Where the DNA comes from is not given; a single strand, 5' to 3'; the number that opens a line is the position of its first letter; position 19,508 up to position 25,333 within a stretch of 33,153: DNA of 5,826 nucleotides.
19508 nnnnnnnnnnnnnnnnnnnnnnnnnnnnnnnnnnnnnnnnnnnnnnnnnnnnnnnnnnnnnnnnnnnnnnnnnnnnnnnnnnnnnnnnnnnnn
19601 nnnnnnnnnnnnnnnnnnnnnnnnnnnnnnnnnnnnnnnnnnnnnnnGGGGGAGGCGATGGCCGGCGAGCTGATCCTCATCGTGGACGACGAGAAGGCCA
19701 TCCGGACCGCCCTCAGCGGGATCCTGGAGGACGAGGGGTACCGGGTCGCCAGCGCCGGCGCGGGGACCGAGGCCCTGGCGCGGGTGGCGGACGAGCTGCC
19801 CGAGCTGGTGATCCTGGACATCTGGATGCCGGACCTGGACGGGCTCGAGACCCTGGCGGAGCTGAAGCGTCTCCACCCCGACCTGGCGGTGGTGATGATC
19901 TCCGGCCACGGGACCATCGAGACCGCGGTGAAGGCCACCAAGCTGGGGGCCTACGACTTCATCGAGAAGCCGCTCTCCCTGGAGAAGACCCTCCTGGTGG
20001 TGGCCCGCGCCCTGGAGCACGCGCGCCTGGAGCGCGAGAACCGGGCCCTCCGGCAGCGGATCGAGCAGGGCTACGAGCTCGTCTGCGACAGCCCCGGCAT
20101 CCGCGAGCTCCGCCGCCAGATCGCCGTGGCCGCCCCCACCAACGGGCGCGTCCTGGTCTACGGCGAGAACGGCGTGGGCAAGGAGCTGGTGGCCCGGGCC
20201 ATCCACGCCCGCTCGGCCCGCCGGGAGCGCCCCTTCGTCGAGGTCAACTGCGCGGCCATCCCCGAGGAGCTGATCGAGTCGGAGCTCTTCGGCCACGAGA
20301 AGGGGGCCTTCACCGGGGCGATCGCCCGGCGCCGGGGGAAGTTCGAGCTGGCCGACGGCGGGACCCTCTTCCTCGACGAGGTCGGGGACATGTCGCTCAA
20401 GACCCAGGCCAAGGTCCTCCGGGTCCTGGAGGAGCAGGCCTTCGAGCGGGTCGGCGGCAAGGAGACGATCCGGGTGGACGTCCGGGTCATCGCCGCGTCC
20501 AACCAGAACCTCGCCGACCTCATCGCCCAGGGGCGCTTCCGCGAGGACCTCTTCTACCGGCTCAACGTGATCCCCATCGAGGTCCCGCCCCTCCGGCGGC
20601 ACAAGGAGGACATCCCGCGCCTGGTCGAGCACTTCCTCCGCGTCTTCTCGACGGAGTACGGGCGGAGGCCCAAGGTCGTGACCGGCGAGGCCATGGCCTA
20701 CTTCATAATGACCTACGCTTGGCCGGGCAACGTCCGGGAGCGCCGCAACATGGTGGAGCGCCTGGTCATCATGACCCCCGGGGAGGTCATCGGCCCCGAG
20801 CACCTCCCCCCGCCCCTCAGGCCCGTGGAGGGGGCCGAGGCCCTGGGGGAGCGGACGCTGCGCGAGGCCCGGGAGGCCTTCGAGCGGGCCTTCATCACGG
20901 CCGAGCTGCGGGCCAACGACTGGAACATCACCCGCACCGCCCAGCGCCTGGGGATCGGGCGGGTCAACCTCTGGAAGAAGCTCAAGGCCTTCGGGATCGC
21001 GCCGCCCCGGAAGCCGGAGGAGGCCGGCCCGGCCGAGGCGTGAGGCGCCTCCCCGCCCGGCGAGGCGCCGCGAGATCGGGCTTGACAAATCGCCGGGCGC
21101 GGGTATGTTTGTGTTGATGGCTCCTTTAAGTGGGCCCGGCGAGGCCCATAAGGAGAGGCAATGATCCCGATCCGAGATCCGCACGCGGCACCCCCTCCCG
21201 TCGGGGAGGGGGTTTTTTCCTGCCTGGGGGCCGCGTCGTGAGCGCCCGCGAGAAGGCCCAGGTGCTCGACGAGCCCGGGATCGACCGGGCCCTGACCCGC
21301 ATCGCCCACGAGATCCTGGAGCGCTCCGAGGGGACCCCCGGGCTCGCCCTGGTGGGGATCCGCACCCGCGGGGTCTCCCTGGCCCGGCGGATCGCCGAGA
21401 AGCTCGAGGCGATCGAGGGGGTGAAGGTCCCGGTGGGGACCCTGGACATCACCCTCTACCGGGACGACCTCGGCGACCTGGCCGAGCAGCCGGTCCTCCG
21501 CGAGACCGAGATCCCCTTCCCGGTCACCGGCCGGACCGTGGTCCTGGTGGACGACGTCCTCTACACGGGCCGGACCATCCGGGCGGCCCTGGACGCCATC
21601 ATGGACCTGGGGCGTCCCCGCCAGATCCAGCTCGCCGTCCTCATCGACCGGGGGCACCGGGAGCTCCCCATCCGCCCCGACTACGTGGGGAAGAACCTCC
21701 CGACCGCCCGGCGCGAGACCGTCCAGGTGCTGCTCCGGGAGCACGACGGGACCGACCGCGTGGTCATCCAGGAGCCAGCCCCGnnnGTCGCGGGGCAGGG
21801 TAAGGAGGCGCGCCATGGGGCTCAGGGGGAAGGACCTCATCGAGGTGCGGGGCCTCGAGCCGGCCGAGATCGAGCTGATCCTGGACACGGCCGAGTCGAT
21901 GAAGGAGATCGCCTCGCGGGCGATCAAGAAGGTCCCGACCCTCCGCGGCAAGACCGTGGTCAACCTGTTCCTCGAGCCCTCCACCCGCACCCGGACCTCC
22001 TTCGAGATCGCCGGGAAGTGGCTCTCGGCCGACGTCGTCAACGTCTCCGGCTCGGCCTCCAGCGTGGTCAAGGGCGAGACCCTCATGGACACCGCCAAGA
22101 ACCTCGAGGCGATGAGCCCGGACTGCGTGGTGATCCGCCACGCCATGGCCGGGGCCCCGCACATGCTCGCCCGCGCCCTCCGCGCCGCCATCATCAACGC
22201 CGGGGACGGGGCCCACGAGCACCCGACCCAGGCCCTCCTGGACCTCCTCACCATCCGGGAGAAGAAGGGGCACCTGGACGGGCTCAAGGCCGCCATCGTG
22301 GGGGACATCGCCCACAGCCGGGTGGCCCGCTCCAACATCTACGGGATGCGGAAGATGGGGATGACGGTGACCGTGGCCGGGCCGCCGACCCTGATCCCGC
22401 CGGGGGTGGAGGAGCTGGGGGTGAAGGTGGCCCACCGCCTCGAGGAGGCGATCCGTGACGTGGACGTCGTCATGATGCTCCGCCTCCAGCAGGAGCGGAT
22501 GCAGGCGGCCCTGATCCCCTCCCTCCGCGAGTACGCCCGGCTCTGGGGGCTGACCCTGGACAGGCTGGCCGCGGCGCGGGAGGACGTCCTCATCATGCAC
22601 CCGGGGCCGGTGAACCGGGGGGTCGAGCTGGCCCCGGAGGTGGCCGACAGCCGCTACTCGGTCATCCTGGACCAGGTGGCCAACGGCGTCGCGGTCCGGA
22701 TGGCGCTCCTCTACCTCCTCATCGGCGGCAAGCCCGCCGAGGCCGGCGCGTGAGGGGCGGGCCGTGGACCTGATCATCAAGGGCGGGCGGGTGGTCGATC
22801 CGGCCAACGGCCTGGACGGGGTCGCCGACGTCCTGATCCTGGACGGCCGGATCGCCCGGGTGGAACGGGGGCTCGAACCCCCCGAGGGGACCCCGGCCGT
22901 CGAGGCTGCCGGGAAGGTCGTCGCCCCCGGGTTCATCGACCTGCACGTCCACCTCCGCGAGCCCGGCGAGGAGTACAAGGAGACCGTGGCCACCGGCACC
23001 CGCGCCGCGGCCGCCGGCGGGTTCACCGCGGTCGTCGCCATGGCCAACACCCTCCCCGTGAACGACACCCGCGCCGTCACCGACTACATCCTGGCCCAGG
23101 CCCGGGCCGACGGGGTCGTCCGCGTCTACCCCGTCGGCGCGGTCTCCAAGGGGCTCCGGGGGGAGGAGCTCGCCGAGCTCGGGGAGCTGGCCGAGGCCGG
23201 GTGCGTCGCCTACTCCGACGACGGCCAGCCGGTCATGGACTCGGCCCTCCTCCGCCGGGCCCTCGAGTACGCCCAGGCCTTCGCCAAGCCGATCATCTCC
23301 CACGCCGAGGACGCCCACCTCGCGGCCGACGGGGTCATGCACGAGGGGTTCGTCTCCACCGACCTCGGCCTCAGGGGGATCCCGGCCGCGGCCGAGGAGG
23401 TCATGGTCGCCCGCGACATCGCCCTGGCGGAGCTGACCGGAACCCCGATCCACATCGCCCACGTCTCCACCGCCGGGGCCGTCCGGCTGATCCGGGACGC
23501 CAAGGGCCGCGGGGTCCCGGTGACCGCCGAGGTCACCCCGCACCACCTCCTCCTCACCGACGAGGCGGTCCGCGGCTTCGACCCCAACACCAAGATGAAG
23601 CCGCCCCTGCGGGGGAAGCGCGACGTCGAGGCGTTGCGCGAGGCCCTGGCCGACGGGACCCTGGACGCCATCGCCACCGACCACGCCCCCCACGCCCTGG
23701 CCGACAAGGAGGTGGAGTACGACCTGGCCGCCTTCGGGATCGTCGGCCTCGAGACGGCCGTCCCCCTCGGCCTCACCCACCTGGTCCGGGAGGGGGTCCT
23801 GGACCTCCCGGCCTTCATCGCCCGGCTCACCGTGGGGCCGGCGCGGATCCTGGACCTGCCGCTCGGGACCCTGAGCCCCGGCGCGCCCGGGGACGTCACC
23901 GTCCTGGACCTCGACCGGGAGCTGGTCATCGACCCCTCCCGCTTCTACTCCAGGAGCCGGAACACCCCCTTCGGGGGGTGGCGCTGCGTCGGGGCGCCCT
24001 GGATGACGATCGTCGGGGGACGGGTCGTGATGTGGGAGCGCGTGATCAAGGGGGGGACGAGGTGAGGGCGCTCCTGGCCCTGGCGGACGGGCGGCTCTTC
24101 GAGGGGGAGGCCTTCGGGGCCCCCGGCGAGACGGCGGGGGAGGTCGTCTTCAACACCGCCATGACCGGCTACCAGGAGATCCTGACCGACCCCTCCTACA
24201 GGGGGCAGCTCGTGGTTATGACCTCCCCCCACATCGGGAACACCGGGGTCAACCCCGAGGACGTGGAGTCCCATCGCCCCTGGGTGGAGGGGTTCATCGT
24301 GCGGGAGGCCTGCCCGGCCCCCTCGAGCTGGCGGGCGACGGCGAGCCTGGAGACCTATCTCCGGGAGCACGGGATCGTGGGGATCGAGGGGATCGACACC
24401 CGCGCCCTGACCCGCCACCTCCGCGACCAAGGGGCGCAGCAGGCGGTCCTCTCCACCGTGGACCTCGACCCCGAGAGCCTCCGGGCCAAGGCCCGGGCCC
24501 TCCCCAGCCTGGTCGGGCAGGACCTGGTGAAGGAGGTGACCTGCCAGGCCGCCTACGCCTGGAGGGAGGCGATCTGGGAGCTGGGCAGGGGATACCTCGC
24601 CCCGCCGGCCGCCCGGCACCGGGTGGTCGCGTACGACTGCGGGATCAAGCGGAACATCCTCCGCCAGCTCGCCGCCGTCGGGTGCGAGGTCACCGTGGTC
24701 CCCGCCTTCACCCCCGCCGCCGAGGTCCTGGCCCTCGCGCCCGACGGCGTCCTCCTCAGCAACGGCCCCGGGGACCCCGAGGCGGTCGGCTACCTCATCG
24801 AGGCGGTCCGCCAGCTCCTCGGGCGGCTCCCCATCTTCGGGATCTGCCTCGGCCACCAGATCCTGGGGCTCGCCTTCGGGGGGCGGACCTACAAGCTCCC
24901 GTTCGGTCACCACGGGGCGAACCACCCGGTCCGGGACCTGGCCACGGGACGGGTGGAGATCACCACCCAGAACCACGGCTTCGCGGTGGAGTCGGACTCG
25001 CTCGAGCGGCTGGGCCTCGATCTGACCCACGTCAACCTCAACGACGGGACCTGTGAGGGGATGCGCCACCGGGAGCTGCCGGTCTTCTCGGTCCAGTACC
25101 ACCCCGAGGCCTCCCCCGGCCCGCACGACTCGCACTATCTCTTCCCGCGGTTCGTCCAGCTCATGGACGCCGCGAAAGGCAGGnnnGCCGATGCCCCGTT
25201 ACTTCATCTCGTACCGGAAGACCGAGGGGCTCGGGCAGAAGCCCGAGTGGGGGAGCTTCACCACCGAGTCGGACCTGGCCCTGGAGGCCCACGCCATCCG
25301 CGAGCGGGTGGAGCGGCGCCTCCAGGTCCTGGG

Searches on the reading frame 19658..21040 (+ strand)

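Call 50: search_protein_families(library=pfam, proteins=[window:19658-21040:+], max_evalue=0.00001)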
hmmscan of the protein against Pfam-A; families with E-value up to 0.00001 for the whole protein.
window:19658-21040:+ (461 aa): 7 families
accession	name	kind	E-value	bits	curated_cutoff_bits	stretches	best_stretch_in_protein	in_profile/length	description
PF00158.32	Sigma54_activat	-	4.6e-72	241.6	20.2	1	142-308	2-168/168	Sigma-54 interaction domain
PF00072.30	Response_reg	-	8.2e-31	106.9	30.2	1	6-111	1-106/111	Response regulator receiver domain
PF25601.1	AAA_lid_14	-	4.6e-23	81.3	27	1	313-389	1-76/87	AAA+ ATPase lid domain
PF14532.12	Sigma54_activ_2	-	2.1e-21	77.1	25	1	144-312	3-138/138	Sigma-54 interaction domain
PF02954.25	HTH_8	-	1.2e-11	44.6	22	1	405-445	2-42/42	Bacterial regulatory protein, Fis family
PF07728.20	AAA_5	-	1.1e-08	35.6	22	1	165-284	2-124/139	AAA domain (dynein-related subfamily)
PF00004.35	AAA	-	4.7e-06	27.5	21.2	1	165-288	1-113/131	ATPase family associated with various cellular activities (AAA)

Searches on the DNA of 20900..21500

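Call 49: search_rna_families(source=window, start=20900, end=21500, threshold=evalue, max_evalue=5, show_alignments=1)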
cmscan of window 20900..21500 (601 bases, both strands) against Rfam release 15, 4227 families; matches with E-value up to 5: 7.
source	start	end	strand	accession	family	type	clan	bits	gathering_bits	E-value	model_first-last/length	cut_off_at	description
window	21119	21221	+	RF00515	PyrR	Cis-reg;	-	49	54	1e-05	1-115/115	no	PyrR binding site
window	21085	21189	-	RF02784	SorX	Gene; sRNA;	-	18.9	46.6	0.06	1-73/73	no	Singlet oxygen resistance RNA X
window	21177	21219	-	RF02628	Hrs1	Gene; sRNA;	-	17.5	56.4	0.89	1-74/74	no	Hfq-regulated sRNA 1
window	21270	21346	-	RF00776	mir-540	Gene; miRNA;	-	17.4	80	2.9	1-67/67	no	mir-540 microRNA precursor family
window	21091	21219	+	RF01772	rnk_pseudo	Cis-reg; leader;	-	16.7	55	3.5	1-108/108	no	Pseudomonas rnk leader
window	21185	21217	-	RF00502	TCV_Pr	Cis-reg;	-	15.7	40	3.5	1-34/34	no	Turnip crinkle virus (TCV) core promoter hairpin (Pr)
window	21400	21489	-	RF04018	mir-5316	Gene; miRNA;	-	15.3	70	2.9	1-89/89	no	mir-5316 microRNA precursor family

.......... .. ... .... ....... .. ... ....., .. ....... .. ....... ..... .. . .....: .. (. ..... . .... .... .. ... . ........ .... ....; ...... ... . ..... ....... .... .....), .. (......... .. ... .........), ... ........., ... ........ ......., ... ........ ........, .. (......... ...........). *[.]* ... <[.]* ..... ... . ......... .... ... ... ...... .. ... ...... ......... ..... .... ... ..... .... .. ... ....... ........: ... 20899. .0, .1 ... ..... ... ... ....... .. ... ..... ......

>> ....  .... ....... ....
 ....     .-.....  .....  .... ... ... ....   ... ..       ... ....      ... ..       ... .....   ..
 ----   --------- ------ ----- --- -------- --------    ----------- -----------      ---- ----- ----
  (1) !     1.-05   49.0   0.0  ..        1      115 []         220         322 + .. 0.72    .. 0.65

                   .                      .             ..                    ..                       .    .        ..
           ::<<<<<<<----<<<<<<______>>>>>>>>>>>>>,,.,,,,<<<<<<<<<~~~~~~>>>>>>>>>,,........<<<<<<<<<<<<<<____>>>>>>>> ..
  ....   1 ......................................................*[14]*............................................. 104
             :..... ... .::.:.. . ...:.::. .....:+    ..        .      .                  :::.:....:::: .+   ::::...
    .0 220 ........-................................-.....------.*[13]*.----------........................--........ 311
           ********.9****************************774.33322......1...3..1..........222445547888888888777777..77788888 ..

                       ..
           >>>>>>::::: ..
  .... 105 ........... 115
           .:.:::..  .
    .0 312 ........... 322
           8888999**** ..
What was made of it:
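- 21082..21221 (+): Context: promoter-like site (21082-21109) and a PyrR-binding attenuator-like leader (21119-21221, with terminator hairpin 21190-21213) upstream of pyrR-pyrB-pyrC-carA. Call 49 gave RF00515 at 49 bits (gathering score 54), E=1e-5, over the full model.
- Tried and rejected: The PyrR site appears only at relaxed thresholds (call 49).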

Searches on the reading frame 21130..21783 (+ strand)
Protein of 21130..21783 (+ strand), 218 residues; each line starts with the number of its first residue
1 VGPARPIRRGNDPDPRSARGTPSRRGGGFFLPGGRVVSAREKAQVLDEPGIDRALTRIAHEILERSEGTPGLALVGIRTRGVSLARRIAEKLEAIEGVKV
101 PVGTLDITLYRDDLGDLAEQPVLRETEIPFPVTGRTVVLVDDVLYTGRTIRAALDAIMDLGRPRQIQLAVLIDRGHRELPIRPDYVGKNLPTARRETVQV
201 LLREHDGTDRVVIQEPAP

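Call 50: search_protein_families(library=pfam, proteins=[window:21130-21783:+], max_evalue=0.00001)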
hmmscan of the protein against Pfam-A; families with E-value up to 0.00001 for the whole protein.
window:21130-21783:+ (218 aa): 1 family
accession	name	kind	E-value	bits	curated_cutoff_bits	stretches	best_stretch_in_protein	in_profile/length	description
PF00156.33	Pribosyltran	-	8.2e-23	80.9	26.3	1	44-190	4-143/158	Phosphoribosyl transferase domain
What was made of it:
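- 21082..21221 (+): Call 50 gave the Pfam assignments of the pyr genes.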

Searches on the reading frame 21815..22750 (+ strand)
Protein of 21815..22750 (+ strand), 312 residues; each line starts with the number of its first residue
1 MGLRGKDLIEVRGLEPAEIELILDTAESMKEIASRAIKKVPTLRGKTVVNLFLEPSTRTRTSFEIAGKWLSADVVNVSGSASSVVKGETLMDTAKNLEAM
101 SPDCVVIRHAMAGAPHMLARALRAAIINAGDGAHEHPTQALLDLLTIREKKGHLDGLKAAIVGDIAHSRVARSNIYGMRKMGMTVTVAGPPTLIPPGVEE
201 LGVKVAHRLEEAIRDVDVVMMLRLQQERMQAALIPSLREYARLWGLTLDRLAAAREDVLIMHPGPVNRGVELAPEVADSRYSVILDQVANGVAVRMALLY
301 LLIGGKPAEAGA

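Call 50: search_protein_families(library=pfam, proteins=[window:21815-22750:+], max_evalue=0.00001)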
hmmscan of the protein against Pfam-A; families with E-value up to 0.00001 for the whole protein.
window:21815-22750:+ (312 aa): 2 families
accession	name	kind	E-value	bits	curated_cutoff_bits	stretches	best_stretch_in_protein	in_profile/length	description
PF02729.26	OTCace_N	-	1.2e-45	155.7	29.9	1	6-149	1-148/148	Aspartate/ornithine carbamoyltransferase, carbamoyl-P binding domain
PF00185.30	OTCace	-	7.9e-27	94.7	29.4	1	155-302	1-157/157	Aspartate/ornithine carbamoyltransferase, Asp/Orn binding domain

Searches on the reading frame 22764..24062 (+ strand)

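Call 50: search_protein_families(library=pfam, proteins=[window:22764-24062:+], max_evalue=0.00001)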
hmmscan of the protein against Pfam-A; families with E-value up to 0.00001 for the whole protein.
window:22764-24062:+ (433 aa): 3 families
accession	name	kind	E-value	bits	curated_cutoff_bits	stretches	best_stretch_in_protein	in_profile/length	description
PF01979.26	Amidohydro_1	-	5.5e-30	105.2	25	1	52-422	1-345/345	Amidohydrolase family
PF07969.17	Amidohydro_3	-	2e-17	64.3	29.7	2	285-422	356-471/472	Amidohydrolase family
PF12890.13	DHOase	-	4.4e-09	37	21.2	1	51-236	2-139/142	Dihydro-orotase-like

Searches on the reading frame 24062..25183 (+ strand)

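Call 50: search_protein_families(library=pfam, proteins=[window:24062-25183:+], max_evalue=0.00001)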
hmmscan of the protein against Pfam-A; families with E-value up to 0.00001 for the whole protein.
window:24062-25183:+ (374 aa): 3 families
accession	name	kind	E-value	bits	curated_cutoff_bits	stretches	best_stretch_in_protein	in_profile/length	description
PF00117.34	GATase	-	4.6e-56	189.9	22.8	1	190-366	2-189/190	Glutamine amidotransferase class-I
PF00988.28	CPSase_sm_chain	-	7.8e-56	187.7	27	1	5-130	1-126/126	Carbamoyl-phosphate synthase small chain, CPSase domain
PF07722.19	Peptidase_C26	-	4.5e-08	33.6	20.5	1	255-349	105-219/219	Peptidase C26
